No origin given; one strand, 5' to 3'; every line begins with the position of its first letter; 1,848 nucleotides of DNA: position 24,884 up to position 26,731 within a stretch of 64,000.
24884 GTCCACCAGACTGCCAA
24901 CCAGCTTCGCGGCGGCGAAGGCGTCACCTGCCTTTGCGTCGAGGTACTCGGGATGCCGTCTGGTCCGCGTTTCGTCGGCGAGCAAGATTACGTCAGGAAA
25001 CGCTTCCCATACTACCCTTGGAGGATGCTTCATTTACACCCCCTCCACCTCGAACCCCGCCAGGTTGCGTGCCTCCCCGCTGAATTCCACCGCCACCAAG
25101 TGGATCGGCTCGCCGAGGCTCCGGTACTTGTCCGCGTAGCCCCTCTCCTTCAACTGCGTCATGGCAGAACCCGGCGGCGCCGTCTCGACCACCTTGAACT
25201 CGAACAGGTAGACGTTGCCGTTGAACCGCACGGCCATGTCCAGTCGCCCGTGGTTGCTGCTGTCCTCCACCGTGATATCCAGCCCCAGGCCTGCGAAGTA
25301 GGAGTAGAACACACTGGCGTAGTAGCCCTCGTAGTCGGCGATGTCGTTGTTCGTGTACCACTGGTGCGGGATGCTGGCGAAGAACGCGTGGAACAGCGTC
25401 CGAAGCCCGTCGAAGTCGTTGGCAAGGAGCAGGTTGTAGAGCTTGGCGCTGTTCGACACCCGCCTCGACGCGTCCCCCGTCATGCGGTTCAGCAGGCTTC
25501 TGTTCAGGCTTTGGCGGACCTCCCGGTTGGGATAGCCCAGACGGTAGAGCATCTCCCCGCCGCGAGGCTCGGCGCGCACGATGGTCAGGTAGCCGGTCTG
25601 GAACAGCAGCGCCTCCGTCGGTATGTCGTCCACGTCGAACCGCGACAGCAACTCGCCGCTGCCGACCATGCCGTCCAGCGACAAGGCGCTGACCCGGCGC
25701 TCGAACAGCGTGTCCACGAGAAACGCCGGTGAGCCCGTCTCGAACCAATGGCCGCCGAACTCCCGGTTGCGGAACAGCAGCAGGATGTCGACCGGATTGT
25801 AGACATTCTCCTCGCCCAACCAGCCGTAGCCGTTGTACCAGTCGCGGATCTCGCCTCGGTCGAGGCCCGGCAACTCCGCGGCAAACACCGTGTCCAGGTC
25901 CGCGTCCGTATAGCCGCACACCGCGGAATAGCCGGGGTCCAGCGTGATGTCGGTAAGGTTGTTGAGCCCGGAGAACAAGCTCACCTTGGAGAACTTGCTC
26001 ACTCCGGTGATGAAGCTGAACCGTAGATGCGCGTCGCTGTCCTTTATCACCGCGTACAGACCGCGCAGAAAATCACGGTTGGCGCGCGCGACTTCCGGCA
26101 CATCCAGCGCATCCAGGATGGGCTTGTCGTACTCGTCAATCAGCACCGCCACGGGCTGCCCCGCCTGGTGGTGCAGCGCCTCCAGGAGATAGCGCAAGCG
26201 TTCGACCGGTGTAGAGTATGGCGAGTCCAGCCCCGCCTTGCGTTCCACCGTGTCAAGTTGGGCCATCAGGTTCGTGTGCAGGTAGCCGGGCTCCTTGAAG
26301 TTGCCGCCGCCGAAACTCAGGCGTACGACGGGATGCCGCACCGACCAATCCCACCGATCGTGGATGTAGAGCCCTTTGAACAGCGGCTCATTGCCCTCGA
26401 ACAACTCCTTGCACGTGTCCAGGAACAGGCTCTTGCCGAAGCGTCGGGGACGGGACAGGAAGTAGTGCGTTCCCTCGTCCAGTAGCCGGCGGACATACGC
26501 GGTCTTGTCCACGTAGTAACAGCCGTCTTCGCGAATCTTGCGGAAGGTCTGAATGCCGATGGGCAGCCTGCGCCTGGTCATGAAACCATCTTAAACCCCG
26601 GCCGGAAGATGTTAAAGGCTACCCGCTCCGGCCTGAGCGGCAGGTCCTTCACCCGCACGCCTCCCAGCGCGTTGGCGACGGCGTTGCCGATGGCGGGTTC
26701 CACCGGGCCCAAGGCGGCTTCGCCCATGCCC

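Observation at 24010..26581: AAA-ATPase/PD-(D/E)xK (PF09820+DUF1703-like) gene stop/start-overlapped with the xanthine-dehydrogenase-like gene and followed by a coupled 107-aa unknown protein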

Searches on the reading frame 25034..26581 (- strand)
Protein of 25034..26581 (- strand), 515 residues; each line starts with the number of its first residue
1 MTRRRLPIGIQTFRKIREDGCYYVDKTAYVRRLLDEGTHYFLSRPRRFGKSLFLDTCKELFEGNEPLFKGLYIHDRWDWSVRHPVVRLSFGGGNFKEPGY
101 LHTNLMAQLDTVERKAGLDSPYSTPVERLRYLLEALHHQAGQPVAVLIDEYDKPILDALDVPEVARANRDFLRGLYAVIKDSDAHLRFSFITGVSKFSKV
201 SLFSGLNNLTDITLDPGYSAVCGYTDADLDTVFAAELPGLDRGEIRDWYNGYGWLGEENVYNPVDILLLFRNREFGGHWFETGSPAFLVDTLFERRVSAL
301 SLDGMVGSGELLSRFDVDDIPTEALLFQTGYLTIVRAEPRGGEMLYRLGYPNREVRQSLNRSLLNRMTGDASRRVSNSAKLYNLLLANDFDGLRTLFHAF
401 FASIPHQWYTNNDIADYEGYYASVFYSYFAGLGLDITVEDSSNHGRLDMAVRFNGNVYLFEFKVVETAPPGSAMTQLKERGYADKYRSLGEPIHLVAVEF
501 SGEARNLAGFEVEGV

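Call 4: search_protein_families(library=pfam, proteins=[window:25034-26581:-], max_evalue=0.1)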
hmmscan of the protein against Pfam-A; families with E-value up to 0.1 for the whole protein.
window:25034-26581:- (515 aa): 2 families
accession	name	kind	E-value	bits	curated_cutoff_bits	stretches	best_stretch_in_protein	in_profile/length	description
PF09820.16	AAA-ATPase_like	-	1.3e-62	211.7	26.1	1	7-203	1-201/201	Predicted AAA-ATPase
PF08011.17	PDDEXK_9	-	2.2e-21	76.2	25.5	1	417-507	2-102/105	PD-(D/E)XK nuclease superfamily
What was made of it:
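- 25034..26581 (-): Intact DUF1703-family gene (515 aa). It has a STAND/ORC-like P-loop ATPase (PF09820), a winged-helix-like module, a helical linker and a C-terminal PD-(D/E)xK nuclease (PF08011). Pfam scores are in call 4.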

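Call 5: search_protein_families(library=ncbifam, proteins=[window:25034-26581:-], max_evalue=0.1)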
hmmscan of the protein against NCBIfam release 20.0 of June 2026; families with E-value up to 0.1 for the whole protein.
window:25034-26581:- (515 aa): 0 families

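Call 6: search_protein_families(library=padloc, proteins=[window:25034-26581:-], max_evalue=0.1)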
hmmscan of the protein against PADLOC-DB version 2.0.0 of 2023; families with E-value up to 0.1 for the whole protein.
window:25034-26581:- (515 aa): 0 families

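Call 7: search_protein_families(library=phrogs, proteins=[window:25034-26581:-], max_evalue=0.1)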
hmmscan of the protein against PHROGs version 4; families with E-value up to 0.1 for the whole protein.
window:25034-26581:- (515 aa): 1 family
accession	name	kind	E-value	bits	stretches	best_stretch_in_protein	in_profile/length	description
phrog_17096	-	unknown function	0.059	14.3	0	175-196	9-30/57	-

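Call 11: find_encoding_contigs(protein=window:25034-26581:-, flank=10000, max_places=6)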
Protein window:25034-26581:- (515 aa): no gene with exactly this product is on record in the collection.

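Call 13: find_homologous_proteins(query=window:25034-26581:-, max_evalue=1e-20)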
Query window:25034-26581:- (515 aa): 8000 proteins with E <= 1e-20 among 8000 candidates; the best 120 are listed.
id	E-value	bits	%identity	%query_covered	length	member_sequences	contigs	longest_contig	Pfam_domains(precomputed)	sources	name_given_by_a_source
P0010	0.0e+0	1189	100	100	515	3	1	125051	PF08011.18,PF09820.17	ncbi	-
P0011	0.0e+0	1017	86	100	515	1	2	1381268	PF08011.18,PF09820.17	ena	-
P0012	3.2e-289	978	82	100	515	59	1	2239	PF08011.18,PF09820.17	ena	-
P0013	2.2e-288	975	82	100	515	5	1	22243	PF08011.18,PF09820.17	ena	-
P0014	7.0e-288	974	82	100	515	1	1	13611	PF08011.18,PF09820.17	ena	-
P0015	2.1e-284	962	81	100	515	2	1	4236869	PF08011.18,PF09820.17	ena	-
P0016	3.5e-284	961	81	99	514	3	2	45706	PF08011.18,PF09820.17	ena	-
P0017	2.1e-283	959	80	100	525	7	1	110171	PF08011.18,PF09820.17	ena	-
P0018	2.6e-283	959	80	100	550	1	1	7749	PF08011.18,PF09820.17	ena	-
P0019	3.8e-283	958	81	99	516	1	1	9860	PF08011.18,PF09820.17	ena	-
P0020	1.8e-282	956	81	100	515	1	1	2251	PF08011.18,PF09820.17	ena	-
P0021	2.5e-282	955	81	100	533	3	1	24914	PF08011.18,PF09820.17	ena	-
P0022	1.5e-281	953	80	100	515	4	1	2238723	PF08011.18,PF09820.17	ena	-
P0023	7.2e-281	951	80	100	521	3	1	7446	PF08011.18,PF09820.17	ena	-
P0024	1.1e-280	950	79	100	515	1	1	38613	PF08011.18,PF09820.17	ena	-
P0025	1.1e-280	950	79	100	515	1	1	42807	PF08011.18,PF09820.17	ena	-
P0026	1.8e-280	949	80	100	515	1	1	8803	PF08011.18,PF09820.17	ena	-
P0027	6.3e-280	947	79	100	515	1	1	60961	PF08011.18,PF09820.17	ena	-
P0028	1.3e-279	946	80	100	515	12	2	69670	PF08011.18,PF09820.17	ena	-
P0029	3.2e-279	945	80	100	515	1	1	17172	PF08011.18,PF09820.17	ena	-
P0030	3.6e-279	945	80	100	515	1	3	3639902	PF08011.18,PF09820.17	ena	-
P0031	4.3e-279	945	80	100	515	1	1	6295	PF08011.18,PF09820.17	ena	-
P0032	4.7e-279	945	80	100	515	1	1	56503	PF08011.18,PF09820.17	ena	-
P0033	5.2e-279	944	79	100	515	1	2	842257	PF08011.18,PF09820.17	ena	-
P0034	5.6e-279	944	80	100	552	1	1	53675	PF08011.18,PF09820.17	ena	-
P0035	5.6e-279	944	80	100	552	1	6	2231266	PF08011.18,PF09820.17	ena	-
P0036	5.9e-279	944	79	100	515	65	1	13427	PF08011.18,PF09820.17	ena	-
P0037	8.9e-279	944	80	100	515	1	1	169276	PF08011.18,PF09820.17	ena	-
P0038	1.6e-278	943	79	100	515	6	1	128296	PF08011.18,PF09820.17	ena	-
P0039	2.3e-278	942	80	100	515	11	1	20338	PF08011.18,PF09820.17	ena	-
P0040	2.4e-278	942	79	100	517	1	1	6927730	PF08011.18,PF09820.17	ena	-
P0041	2.8e-278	942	78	100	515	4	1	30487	PF08011.18,PF09820.17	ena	-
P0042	2.8e-278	942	79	100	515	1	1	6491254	PF08011.18,PF09820.17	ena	-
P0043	3.2e-278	942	80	100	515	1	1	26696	PF08011.18,PF09820.17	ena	-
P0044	4.4e-278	941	79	100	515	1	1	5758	PF08011.18,PF09820.17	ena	-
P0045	4.5e-278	941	80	100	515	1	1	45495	PF08011.18,PF09820.17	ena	-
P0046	5.3e-278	941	80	100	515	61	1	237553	PF08011.18,PF09820.17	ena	-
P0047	1.2e-277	940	79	100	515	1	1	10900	PF08011.18,PF09820.17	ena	-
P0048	1.6e-277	940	79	100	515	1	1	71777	PF08011.18,PF09820.17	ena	-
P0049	1.6e-277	939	78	100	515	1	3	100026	PF08011.18,PF09820.17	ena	-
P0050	1.8e-277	939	79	100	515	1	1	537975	PF08011.18,PF09820.17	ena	-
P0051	1.8e-277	939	78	100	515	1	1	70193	PF08011.18,PF09820.17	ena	-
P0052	2.0e-277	939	80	100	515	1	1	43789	PF08011.18,PF09820.17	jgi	-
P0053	2.2e-277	939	79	100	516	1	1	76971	PF08011.18,PF09820.17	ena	-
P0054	2.2e-277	939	79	100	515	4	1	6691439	PF08011.18,PF09820.17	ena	-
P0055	2.4e-277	939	80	100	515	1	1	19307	PF08011.18,PF09820.17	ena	-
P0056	2.7e-277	939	79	100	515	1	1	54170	PF08011.18,PF09820.17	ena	-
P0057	3.0e-277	939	79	100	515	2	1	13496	PF08011.18,PF09820.17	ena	-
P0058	3.5e-277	938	79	100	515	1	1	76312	PF08011.18,PF09820.17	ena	-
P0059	3.8e-277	938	78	100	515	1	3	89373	PF08011.18,PF09820.17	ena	-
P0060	4.0e-277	938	78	100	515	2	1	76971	PF08011.18,PF09820.17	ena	-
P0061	5.1e-277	938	79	100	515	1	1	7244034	PF08011.18,PF09820.17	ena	-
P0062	5.2e-277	938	80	99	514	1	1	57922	PF08011.18,PF09820.17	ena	-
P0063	7.2e-277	937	80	100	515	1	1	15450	PF08011.18,PF09820.17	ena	-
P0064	7.2e-277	937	78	100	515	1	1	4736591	PF08011.18,PF09820.17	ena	-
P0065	7.3e-277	937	79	100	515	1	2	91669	PF08011.18,PF09820.17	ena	-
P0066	7.4e-277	937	80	99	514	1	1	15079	PF08011.18,PF09820.17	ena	-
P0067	7.9e-277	937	78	100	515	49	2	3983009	PF08011.18,PF09820.17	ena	-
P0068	9.9e-277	937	79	100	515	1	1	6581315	PF08011.18,PF09820.17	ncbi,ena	-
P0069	9.9e-277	937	79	100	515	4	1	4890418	PF08011.18,PF09820.17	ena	-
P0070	1.1e-276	937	78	100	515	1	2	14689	PF08011.18,PF09820.17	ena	-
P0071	1.2e-276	937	79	100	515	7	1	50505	PF08011.18,PF09820.17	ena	-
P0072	1.5e-276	936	79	100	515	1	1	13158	PF08011.18,PF09820.17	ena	-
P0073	1.6e-276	936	79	100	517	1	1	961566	PF08011.18,PF09820.17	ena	-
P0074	1.8e-276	936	79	100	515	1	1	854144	PF08011.18,PF09820.17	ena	-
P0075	1.8e-276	936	79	100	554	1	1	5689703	PF08011.18,PF09820.17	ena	-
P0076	2.0e-276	936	79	100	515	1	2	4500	PF08011.18,PF09820.17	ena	-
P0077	2.6e-276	935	79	100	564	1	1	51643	PF08011.18,PF09820.17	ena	-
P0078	2.7e-276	935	78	100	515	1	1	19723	PF08011.18,PF09820.17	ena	-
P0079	3.5e-276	935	79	100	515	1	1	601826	PF08011.18,PF09820.17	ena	-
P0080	3.9e-276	935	78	100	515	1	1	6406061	PF08011.18,PF09820.17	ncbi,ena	-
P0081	4.1e-276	935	78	100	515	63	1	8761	PF08011.18,PF09820.17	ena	-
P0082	4.4e-276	935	79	100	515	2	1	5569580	PF08011.18,PF09820.17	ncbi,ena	-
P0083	5.0e-276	935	79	100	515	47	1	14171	PF08011.18,PF09820.17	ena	-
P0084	5.3e-276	934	79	100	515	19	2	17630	PF08011.18,PF09820.17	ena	-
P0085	5.5e-276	934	79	100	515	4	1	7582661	PF08011.18,PF09820.17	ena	-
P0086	5.6e-276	934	79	100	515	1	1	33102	PF08011.18,PF09820.17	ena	-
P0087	6.6e-276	934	78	100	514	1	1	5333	PF08011.18,PF09820.17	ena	-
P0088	6.7e-276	934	80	99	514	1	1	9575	PF08011.18,PF09820.17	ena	-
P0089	6.7e-276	934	79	100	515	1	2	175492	PF08011.18,PF09820.17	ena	-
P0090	6.7e-276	934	78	100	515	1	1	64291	PF08011.18,PF09820.17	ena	-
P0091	7.0e-276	934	80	99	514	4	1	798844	PF08011.18,PF09820.17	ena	-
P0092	7.1e-276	934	80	99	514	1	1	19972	PF08011.18,PF09820.17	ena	-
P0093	7.9e-276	934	79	100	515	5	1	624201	PF08011.18,PF09820.17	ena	-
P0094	8.0e-276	934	80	100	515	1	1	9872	PF08011.18,PF09820.17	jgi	-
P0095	8.0e-276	934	78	100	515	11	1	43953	PF08011.18,PF09820.17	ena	-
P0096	8.5e-276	934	80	99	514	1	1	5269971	PF08011.18,PF09820.17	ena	-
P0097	1.0e-275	934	80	99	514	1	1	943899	PF08011.18,PF09820.17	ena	-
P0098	1.0e-275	933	79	100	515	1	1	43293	PF08011.18,PF09820.17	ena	-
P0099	1.1e-275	933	79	100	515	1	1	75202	PF08011.18,PF09820.17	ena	-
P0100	1.1e-275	933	79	100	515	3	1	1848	PF08011.18,PF09820.17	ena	-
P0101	1.1e-275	933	78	100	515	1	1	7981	PF08011.18,PF09820.17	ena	-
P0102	1.2e-275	933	79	99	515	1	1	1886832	PF08011.18,PF09820.17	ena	-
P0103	1.3e-275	933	79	100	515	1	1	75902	PF08011.18,PF09820.17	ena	-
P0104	2.0e-275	933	80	99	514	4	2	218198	PF08011.18,PF09820.17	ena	-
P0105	2.1e-275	933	79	100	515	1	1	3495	PF08011.18,PF09820.17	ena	-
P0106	2.2e-275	932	79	100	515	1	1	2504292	PF08011.18,PF09820.17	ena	-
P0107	2.3e-275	932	79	100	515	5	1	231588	PF08011.18,PF09820.17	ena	-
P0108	2.7e-275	932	79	100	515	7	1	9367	PF08011.18,PF09820.17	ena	-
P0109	2.8e-275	932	79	100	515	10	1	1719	PF08011.18,PF09820.17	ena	-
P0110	2.8e-275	932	78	100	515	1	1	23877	PF08011.18,PF09820.17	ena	-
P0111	3.1e-275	932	79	100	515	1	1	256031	PF08011.18,PF09820.17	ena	-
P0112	3.4e-275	932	77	100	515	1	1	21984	PF08011.18,PF09820.17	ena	-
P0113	3.4e-275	932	79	99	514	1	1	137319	PF08011.18,PF09820.17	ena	-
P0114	3.7e-275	932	78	100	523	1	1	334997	PF08011.18,PF09820.17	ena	-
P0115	4.7e-275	931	77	100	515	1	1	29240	PF08011.18,PF09820.17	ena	-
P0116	5.2e-275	931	79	100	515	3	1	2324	PF08011.18,PF09820.17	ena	-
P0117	5.6e-275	931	79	98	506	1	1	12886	PF08011.18,PF09820.17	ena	-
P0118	6.2e-275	931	79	100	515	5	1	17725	PF08011.18,PF09820.17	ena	-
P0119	7.5e-275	931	78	100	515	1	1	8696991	PF08011.18,PF09820.17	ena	-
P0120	7.9e-275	931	79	100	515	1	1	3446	PF08011.18,PF09820.17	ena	-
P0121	8.4e-275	931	79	100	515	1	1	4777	PF08011.18,PF09820.17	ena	-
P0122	8.4e-275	931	79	100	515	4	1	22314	PF08011.18,PF09820.17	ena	-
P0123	1.0e-274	930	78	99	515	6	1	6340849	PF08011.18,PF09820.17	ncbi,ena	-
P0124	1.1e-274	930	79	100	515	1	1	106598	PF08011.18,PF09820.17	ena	-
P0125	1.1e-274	930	78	100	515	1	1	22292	PF08011.18,PF09820.17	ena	-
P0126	1.2e-274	930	79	100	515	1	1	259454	PF08011.18,PF09820.17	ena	-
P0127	1.3e-274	930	79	100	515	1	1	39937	PF08011.18,PF09820.17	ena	-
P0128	1.8e-274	929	79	99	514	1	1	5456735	PF08011.18,PF09820.17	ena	-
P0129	2.3e-274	929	79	100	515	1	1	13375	PF08011.18,PF09820.17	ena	-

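Call 14: find_encoding_contigs(protein=P0010, flank=10000, max_places=4)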
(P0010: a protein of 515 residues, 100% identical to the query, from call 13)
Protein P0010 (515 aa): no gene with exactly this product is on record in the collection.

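Call 15: find_encoding_contigs(protein=P0011, flank=10000, max_places=4)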
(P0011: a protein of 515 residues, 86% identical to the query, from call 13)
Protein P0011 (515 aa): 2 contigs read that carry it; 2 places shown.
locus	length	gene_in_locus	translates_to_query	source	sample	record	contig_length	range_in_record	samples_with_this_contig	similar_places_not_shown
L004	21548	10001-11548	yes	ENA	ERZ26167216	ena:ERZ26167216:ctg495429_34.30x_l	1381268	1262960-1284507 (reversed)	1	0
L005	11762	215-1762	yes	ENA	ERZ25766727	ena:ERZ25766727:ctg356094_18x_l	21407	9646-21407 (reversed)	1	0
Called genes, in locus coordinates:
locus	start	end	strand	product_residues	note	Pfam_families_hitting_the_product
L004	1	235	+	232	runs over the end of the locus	PF04199:Cyclase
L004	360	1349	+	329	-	PF08240:ADH_N, PF00107:ADH_zinc_N, PF13602:ADH_zinc_N_2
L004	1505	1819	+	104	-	-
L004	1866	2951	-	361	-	PF02423:OCD_Mu_crystall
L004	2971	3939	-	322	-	PF00701:DHDPS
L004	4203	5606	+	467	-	PF00282:Pyridoxal_deC, PF00155:Aminotran_1_2, PF00266:Aminotran_5 (weak)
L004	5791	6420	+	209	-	PF00857:Isochorismatase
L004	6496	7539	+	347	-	PF15899:BNR_6 (faint), PF25852:DUF6242_C (faint), PF14870:PSII_BNR (faint), PF02012:BNR (faint), PF15902:Sortilin-Vps10 (faint)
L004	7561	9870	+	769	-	PF01315:Ald_Xan_dh_C, PF02738:MoCoBD_1, PF20256:MoCoBD_2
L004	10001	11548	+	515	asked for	PF09820:AAA-ATPase_like, PF08011:PDDEXK_9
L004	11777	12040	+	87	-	-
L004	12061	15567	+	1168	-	PF00270:DEAD, PF00271:Helicase_C (weak), PF22590:Cas3-like_C_2, PF02661:Fic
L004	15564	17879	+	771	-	-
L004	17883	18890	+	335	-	PF09617:Cas_GSU0053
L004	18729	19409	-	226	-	-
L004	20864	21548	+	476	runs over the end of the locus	PF09820:AAA-ATPase_like, PF08011:PDDEXK_9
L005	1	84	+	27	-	?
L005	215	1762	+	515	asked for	PF09820:AAA-ATPase_like, PF08011:PDDEXK_9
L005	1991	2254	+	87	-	-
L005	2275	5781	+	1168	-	PF00270:DEAD, PF00271:Helicase_C (weak), PF22590:Cas3-like_C_2, PF02661:Fic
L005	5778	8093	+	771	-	-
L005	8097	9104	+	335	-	PF09617:Cas_GSU0053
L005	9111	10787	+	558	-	-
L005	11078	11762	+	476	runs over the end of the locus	PF09820:AAA-ATPase_like, PF08011:PDDEXK_9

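Call 16: find_related_loci(query=window:25034-26581:-, collection=genome_contigs, flank=8000)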
Query window:25034-26581:- (515 aa) in genome_contigs; peptide patterns used: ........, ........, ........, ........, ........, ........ (x = any residue, [..] = any of these).
600 stretches matched a pattern (row limit reached: there are more); 597 encode a relative of the query (tblastn E <= 1e-3); the best 80 are kept; 80 distinct loci.
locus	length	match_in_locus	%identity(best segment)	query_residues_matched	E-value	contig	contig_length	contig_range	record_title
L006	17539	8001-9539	81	1-513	0e+0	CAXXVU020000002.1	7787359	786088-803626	MAG: Vicinamibacterales bacterium isolate bab29b19-afa8-4b77-beae-9eb7b8b40fcf genome assembly, contig: contig_2, whole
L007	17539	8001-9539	80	1-513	0e+0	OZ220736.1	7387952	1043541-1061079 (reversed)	MAG: Vicinamibacterales bacterium isolate e96e4bd8-36b5-4932-a7c8-d2011ef2eb69 genome assembly, chromosome: 1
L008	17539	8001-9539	79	1-513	0e+0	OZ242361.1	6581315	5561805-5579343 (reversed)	MAG: Candidatus Latescibacterota bacterium isolate c7d3165a-3b70-4ca6-a93c-9a173e2068a1 genome assembly, chromosome: 1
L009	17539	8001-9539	77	1-513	0e+0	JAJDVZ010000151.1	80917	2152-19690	MAG: Candidatus Latescibacterota bacterium isolate jk18x22bins.75 k141_408610, whole genome shotgun sequence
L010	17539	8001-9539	78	1-513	0e+0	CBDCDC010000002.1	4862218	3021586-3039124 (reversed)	MAG: Candidatus Latescibacterota bacterium isolate a5674b02-4162-4bfe-8498-4cf7be1abab7 genome assembly, contig: contig_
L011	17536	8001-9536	77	1-512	0e+0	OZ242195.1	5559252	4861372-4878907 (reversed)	MAG: Candidatus Latescibacterota bacterium isolate a57e98d2-c2a9-4833-8eaa-f85fbefd33d8 genome assembly, chromosome: 1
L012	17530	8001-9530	78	1-510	0e+0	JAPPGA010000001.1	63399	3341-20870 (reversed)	MAG: Gammaproteobacteria bacterium isolate RHO1_bin_43 NODE_1038_length_63399_cov_44.889776, whole genome shotgun sequen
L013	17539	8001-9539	77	1-513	0e+0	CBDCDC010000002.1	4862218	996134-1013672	MAG: Candidatus Latescibacterota bacterium isolate a5674b02-4162-4bfe-8498-4cf7be1abab7 genome assembly, contig: contig_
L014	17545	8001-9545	74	1-515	0e+0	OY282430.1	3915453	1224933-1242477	MAG: uncultured Pseudomonadales bacterium genome assembly, chromosome: 1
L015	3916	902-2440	74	1-513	0e+0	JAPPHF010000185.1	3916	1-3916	MAG: Deltaproteobacteria bacterium isolate RHO1_bin_74 NODE_21375_length_3916_cov_11.648019, whole genome shotgun sequen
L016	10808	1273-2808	74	1-512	0e+0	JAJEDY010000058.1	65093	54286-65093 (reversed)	MAG: Candidatus Latescibacterota bacterium isolate p16x33bins.50 k141_555056, whole genome shotgun sequence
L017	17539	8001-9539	75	1-513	0e+0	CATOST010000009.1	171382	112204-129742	MAG: uncultured Acidobacteriota bacterium isolate 29631d16-d1f7-496d-a963-fe4325465614 genome assembly, contig: contig_9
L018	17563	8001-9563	73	1-513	0e+0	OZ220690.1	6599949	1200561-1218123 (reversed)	MAG: Candidatus Latescibacterota bacterium isolate 4544edd8-ea3d-4877-aa30-594cc490bc13 genome assembly, chromosome: 1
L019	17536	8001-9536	72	1-512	0e+0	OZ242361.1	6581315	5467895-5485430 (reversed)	MAG: Candidatus Latescibacterota bacterium isolate c7d3165a-3b70-4ca6-a93c-9a173e2068a1 genome assembly, chromosome: 1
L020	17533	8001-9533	74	2-512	0e+0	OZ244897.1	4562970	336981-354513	MAG: Candidatus Latescibacterota bacterium isolate bebbca53-b648-47a2-9af5-4758833bd7f0 genome assembly, chromosome: 1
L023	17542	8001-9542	73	2-515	0e+0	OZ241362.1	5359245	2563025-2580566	MAG: Candidatus Latescibacterota bacterium isolate 7df831f4-54e1-479f-8521-a5e6456f6651 genome assembly, chromosome: 1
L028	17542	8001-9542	74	1-513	0e+0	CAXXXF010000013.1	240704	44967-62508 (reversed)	MAG: Candidatus Latescibacterota bacterium isolate cdc6522c-bbe9-4fa3-a52d-301d393956c9 genome assembly, contig: contig_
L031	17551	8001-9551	73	3-513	0e+0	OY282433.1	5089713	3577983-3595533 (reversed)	MAG: uncultured Gammaproteobacteria bacterium genome assembly, chromosome: 1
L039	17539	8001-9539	72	1-513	0e+0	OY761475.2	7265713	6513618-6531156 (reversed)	MAG: Vicinamibacterales bacterium isolate 01def6b1-0c8c-435d-859a-076764f3ef92 genome assembly, chromosome: 1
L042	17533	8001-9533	73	2-513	0e+0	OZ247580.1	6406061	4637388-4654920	MAG: Candidatus Latescibacterota bacterium isolate 34bd4037-9faa-49cb-aada-cae4c411e00c genome assembly, chromosome: 1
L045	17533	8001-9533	71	2-513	0e+0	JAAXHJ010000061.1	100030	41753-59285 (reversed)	MAG: Candidatus Palauibacter poriticola isolate Plut_88886 unfiltered_Plut_88886_genomic_contig_71284, whole genome shot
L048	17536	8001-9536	71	2-512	0e+0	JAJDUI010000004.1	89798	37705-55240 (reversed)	MAG: Thermoanaerobaculia bacterium isolate jk18x1bzbins.73 k141_849686, whole genome shotgun sequence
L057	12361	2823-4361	68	1-513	0e+0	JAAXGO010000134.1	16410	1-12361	MAG: Rhodothermales bacterium isolate Plut_88865 filtered_Plut_88865_genomic_contig_111852, whole genome shotgun sequenc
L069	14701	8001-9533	63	3-513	0e+0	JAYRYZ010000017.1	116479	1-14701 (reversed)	MAG: Rhodocyclaceae bacterium isolate EBPR_s472bin.19 NODE_154_length_116479_cov_3.170448, whole genome shotgun sequence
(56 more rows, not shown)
